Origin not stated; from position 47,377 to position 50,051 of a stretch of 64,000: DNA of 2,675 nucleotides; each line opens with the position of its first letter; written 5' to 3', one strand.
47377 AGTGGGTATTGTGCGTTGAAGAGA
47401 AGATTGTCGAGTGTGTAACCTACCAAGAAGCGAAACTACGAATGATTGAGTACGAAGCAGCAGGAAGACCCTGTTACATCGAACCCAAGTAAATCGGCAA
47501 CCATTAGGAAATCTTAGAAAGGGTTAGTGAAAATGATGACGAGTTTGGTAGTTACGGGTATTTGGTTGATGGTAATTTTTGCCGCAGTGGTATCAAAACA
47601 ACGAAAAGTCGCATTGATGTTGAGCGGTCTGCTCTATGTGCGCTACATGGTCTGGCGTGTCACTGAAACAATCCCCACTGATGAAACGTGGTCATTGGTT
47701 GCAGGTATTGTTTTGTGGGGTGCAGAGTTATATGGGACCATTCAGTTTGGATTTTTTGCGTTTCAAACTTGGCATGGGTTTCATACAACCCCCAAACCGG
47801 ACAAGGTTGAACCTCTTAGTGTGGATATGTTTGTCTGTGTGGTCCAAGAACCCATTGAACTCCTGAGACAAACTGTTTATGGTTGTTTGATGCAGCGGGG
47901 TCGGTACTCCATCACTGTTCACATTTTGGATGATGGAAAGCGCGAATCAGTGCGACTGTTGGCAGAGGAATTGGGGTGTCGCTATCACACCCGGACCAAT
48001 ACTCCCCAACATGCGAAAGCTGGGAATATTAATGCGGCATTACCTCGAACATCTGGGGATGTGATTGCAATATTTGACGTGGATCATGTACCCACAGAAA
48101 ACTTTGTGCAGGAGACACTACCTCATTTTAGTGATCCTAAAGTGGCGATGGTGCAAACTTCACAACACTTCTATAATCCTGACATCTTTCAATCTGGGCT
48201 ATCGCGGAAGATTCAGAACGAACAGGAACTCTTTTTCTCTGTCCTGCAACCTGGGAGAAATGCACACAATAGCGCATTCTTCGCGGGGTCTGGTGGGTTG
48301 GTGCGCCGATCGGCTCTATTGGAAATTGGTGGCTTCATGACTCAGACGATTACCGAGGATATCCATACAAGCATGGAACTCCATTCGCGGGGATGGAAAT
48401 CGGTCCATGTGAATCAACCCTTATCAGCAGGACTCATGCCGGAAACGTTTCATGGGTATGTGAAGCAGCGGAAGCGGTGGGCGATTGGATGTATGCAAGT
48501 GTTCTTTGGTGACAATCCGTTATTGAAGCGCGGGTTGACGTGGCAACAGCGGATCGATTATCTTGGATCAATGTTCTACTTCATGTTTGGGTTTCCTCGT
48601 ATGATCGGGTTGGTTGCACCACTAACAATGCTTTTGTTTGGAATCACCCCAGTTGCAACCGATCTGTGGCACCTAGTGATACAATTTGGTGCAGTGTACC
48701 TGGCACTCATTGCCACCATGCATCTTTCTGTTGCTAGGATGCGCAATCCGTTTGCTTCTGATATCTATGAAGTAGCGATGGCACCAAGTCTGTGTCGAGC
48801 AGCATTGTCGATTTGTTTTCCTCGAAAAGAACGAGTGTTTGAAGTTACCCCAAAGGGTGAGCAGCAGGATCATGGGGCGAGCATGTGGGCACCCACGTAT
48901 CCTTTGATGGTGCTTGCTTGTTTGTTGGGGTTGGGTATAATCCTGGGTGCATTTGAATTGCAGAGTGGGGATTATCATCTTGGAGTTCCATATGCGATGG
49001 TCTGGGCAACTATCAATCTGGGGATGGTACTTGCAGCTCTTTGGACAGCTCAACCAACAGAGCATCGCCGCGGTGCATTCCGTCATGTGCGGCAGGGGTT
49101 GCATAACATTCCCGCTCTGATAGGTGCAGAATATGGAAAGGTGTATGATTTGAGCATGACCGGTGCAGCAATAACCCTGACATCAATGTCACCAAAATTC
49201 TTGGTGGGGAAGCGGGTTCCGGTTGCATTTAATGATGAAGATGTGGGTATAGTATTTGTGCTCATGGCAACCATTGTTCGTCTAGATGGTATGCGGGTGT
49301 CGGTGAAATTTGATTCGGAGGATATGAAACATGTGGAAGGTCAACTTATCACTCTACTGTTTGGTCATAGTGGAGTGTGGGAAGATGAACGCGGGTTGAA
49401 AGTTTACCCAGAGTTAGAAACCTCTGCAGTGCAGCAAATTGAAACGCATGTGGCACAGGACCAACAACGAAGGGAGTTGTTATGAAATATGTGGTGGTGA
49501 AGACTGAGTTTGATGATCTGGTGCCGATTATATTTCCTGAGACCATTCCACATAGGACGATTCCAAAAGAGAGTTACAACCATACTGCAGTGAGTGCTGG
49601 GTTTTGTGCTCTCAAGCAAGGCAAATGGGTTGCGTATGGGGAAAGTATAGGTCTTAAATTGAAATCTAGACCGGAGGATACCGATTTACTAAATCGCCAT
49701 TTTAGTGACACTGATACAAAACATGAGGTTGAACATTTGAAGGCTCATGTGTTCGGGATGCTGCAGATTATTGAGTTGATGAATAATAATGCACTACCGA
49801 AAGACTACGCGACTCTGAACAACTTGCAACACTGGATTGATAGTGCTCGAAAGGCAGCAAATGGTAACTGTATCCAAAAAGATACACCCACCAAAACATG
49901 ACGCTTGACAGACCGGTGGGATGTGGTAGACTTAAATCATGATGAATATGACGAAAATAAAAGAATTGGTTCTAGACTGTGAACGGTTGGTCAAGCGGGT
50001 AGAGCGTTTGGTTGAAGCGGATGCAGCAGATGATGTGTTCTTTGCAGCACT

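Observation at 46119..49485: Phage-borne c-di-GMP / polysaccharide module: LuxI-like acyltransferase, PilZ-like protein and BcsA-like synthase with PilZ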

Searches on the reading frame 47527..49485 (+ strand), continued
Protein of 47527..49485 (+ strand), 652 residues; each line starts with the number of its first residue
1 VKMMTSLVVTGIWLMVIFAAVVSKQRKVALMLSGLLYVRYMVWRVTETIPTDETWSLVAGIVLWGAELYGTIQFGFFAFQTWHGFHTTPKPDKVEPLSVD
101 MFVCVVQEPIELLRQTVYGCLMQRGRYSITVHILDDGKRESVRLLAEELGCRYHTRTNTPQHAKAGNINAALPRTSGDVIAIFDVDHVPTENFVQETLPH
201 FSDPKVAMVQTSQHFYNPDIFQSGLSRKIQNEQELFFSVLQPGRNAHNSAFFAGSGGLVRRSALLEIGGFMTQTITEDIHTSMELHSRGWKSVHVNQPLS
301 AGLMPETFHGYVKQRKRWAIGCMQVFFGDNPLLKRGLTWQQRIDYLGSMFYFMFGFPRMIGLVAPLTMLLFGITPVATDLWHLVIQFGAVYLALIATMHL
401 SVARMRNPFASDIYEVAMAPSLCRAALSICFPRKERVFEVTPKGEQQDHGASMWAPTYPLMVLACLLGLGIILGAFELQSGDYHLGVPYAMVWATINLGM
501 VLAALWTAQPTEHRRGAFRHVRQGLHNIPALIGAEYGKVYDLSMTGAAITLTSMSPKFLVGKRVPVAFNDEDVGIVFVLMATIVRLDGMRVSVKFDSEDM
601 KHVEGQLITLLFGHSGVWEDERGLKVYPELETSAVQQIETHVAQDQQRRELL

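Call 75: list_cluster_members(proteins=[P0001, P0002, P0121])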
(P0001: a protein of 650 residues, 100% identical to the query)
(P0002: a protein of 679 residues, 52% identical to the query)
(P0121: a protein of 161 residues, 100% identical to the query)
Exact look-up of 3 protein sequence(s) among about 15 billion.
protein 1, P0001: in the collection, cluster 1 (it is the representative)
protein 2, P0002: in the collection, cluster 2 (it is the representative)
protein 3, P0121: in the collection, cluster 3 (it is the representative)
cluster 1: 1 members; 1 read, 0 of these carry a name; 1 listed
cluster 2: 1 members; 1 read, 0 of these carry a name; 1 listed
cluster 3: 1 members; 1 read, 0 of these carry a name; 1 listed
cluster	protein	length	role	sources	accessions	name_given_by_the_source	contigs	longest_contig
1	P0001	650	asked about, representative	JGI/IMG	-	-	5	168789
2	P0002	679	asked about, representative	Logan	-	-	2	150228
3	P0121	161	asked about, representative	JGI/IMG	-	-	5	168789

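Call 76: find_related_loci(query=A1, collection=viral_contigs, flank=10000)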
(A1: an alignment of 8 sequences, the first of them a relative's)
Query A1 (650 aa) in viral_contigs; peptide patterns used: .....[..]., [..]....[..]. (x = any residue, [..] = any of these).
121 stretches matched a pattern, but none encodes a relative of the query by tblastn (E <= 1e-3).

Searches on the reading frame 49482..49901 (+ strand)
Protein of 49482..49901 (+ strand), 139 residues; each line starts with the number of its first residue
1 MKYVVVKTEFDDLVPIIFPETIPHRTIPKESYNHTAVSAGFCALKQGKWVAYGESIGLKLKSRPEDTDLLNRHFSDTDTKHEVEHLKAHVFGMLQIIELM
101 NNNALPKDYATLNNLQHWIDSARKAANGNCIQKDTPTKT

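Call 3: search_protein_families(library=pfam, proteins=[window:49482-49901:+], max_evalue=0.1)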
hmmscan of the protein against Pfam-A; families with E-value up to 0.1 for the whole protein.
window:49482-49901:+ (139 aa): 0 families

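Call 65: search_protein_families(library=phrogs, proteins=[window:49482-49901:+], max_evalue=0.01)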
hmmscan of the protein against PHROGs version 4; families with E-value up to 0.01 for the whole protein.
window:49482-49901:+ (139 aa): 1 family
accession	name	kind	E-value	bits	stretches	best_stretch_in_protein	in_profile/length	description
phrog_3988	-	unknown function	2.3e-07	31.5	1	1-77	1-92/284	-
